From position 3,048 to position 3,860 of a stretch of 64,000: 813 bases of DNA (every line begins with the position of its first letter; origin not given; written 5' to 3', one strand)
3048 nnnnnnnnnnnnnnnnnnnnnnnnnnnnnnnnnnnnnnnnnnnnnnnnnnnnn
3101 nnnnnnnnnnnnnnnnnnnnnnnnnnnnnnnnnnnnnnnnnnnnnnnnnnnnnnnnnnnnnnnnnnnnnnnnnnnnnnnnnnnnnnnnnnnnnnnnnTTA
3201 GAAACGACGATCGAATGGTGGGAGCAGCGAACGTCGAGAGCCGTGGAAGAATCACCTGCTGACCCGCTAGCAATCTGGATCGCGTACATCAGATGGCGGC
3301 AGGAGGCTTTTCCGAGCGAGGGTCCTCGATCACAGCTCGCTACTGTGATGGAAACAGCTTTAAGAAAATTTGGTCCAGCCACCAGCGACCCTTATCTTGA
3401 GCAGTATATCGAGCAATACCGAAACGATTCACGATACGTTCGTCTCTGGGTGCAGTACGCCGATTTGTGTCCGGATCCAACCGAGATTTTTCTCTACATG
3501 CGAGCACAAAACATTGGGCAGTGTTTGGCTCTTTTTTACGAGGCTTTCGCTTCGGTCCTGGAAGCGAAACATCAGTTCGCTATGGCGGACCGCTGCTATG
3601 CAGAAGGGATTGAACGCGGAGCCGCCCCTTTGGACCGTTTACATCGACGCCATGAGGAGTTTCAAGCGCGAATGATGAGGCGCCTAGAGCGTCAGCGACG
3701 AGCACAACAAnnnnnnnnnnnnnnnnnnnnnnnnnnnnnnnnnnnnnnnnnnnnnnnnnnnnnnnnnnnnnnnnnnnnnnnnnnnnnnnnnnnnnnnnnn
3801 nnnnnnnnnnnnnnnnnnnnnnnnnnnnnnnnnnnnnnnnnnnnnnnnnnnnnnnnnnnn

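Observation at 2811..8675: MadBub protein with both BUBR1/Mad3 (two KEN boxes) and BUB1 (TPR plus kinase-fold) features, but the kinase is a pseudokinase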

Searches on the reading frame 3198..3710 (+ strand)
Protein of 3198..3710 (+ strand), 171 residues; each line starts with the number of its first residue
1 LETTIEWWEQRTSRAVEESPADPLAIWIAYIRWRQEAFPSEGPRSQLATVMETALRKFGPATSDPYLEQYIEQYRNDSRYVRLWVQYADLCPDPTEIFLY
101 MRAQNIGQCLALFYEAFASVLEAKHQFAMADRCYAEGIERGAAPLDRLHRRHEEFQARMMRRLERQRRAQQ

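Call 42: find_homologous_proteins(query=window:3198-3710:+, max_evalue=0.00001)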
Query window:3198-3710:+: 61 candidates shared short words with the query, none scored E <= 0.00001.
